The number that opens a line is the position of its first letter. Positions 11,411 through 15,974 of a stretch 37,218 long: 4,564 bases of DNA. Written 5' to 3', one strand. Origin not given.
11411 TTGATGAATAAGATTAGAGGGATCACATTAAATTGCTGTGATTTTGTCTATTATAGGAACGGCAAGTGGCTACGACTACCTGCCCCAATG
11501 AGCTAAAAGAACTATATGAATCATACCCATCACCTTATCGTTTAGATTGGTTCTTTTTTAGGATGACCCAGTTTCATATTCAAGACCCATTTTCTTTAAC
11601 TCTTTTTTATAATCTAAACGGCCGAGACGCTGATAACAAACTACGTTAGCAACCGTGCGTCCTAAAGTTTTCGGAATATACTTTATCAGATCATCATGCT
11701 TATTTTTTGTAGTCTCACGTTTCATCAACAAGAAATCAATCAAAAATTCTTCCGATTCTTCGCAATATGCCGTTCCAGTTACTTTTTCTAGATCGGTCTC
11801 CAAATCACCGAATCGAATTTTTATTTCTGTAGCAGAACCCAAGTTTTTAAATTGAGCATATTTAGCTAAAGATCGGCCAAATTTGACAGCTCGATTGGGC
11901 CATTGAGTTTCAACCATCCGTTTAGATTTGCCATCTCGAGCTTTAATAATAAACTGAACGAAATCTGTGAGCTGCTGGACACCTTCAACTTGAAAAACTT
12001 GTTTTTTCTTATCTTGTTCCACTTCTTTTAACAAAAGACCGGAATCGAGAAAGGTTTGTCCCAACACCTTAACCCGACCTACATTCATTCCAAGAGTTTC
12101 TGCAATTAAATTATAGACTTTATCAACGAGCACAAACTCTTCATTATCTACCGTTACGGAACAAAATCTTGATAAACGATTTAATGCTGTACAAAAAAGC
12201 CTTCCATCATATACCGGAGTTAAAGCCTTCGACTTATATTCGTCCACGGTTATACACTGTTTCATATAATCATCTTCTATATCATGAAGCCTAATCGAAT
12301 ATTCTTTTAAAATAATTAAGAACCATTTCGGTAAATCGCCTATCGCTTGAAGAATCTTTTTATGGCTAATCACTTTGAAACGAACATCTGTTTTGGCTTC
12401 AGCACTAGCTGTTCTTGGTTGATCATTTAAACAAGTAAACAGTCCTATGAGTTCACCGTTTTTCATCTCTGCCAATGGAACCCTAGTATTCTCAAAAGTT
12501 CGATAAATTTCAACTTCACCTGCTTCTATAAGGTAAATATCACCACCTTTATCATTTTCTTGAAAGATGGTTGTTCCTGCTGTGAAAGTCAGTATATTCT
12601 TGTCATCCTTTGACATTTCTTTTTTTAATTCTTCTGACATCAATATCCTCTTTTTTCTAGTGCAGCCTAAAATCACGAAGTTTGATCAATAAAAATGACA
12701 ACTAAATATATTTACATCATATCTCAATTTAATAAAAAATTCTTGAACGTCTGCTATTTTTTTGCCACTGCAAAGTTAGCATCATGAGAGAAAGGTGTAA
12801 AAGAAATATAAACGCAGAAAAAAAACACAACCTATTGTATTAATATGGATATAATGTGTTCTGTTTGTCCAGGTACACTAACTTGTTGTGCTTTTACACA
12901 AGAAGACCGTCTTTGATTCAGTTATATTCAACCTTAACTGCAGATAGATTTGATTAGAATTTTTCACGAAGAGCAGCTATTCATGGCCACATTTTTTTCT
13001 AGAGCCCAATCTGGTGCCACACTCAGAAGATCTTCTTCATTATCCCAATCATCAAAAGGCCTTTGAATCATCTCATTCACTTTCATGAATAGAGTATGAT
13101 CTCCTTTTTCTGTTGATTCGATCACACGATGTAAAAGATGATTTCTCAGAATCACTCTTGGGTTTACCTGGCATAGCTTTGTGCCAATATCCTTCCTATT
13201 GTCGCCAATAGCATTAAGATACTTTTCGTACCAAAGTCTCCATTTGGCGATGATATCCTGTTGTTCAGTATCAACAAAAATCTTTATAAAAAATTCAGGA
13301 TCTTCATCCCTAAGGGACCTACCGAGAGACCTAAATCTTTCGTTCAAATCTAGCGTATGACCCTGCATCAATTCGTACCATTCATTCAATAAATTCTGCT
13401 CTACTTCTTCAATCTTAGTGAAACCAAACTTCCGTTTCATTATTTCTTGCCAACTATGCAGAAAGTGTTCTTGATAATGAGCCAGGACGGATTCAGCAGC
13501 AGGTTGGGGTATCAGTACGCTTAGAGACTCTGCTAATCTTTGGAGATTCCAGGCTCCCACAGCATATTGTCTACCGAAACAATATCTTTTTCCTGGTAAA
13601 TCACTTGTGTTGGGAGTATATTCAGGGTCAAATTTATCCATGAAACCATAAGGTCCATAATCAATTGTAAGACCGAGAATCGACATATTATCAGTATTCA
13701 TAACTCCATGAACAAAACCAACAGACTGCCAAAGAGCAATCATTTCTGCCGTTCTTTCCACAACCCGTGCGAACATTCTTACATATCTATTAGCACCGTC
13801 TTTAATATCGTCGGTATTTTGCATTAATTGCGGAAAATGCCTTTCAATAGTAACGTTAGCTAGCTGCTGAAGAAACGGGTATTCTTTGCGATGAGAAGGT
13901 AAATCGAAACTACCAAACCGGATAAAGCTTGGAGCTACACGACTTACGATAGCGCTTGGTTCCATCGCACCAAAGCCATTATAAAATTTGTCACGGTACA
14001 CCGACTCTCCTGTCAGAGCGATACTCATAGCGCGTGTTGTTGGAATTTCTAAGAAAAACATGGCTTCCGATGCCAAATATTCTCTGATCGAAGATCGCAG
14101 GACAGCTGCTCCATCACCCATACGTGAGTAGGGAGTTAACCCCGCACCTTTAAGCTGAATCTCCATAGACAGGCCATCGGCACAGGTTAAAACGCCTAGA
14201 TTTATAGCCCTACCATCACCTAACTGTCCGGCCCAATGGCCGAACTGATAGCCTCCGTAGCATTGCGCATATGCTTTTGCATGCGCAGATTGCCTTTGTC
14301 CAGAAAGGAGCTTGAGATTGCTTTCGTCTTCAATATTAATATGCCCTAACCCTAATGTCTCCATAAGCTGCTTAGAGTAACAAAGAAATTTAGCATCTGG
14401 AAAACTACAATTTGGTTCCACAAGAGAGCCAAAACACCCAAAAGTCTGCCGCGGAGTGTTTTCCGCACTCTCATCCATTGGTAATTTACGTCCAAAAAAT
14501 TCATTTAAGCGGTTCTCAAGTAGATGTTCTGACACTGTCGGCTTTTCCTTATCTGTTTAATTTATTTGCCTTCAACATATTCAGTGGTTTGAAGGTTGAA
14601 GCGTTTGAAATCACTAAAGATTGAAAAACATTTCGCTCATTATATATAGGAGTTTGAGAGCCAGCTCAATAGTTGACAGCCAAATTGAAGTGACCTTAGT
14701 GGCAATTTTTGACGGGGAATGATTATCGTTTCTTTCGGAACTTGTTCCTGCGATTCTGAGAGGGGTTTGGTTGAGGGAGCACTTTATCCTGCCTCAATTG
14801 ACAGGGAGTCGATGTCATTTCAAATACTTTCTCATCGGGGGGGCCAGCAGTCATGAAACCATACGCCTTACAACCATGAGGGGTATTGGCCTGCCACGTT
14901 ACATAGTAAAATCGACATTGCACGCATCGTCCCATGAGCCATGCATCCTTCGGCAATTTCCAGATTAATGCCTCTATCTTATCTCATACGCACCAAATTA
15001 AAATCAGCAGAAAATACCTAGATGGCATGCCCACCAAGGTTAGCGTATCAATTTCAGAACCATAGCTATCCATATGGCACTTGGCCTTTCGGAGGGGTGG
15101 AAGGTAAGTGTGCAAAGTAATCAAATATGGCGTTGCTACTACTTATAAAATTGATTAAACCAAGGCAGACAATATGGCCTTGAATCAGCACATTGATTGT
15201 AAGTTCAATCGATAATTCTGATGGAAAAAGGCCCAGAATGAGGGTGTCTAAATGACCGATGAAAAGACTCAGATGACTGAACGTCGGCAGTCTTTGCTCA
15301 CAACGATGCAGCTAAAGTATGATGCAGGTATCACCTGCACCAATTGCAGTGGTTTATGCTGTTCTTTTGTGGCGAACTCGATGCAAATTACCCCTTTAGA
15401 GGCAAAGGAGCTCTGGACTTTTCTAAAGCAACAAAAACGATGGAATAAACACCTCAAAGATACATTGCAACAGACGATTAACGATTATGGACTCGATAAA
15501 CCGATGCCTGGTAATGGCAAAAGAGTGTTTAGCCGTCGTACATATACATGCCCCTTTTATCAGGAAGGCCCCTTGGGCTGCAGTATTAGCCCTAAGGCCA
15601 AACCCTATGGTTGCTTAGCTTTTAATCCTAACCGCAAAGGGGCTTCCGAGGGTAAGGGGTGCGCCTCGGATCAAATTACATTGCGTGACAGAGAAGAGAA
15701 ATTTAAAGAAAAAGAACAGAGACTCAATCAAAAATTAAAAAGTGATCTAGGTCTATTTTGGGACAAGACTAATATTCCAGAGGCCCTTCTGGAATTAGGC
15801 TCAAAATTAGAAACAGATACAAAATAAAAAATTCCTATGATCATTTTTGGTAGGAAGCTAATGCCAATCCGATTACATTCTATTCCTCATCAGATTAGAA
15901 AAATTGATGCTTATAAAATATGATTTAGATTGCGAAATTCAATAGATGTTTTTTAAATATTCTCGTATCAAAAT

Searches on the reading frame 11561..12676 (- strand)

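Call 20: search_protein_families(library=pfam, proteins=[window:11561-12676:-], max_evalue=0.001)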
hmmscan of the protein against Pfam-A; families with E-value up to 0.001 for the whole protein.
window:11561-12676:- (372 aa): 1 family
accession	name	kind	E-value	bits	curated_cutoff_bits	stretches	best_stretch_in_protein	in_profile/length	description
PF00027.35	cNMP_binding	-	2.5e-18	66.3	27.5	1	30-112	3-86/89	Cyclic nucleotide-binding domain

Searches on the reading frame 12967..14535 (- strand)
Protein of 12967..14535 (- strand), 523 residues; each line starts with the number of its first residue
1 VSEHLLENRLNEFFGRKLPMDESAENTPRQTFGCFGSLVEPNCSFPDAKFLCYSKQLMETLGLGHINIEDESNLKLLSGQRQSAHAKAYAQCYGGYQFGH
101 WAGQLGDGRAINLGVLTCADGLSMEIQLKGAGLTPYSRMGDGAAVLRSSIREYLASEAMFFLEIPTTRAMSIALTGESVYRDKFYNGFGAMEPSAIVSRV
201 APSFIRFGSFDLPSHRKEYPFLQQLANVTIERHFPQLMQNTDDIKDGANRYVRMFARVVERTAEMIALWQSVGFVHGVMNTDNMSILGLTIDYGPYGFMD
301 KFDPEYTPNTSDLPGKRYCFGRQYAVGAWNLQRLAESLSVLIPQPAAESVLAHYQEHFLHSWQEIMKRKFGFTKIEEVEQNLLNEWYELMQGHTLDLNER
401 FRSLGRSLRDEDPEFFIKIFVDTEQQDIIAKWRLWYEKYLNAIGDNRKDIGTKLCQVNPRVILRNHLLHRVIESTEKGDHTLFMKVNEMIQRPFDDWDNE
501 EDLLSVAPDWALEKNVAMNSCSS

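Call 20: search_protein_families(library=pfam, proteins=[window:12967-14535:-], max_evalue=0.001)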
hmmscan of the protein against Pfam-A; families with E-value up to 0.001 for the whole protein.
window:12967-14535:- (523 aa): 1 family
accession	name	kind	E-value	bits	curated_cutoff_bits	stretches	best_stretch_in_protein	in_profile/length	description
PF02696.19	SelO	-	4.9e-125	418.4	22.8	1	44-490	26-465/466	Protein adenylyltransferase SelO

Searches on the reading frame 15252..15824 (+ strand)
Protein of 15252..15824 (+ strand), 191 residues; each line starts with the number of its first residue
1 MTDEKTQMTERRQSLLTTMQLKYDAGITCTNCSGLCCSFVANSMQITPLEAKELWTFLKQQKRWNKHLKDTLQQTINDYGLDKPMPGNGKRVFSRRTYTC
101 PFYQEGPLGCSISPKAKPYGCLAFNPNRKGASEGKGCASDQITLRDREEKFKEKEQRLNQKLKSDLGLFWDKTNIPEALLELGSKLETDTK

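Call 20: search_protein_families(library=pfam, proteins=[window:15252-15824:+], max_evalue=0.001)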
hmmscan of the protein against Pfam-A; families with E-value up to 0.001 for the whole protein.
window:15252-15824:+ (191 aa): 1 family
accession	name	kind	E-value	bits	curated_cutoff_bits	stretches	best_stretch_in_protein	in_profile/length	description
PF03692.20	CxxCxxCC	-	0.00068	20.7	23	0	29-116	2-72/85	Putative zinc- or iron-chelating domain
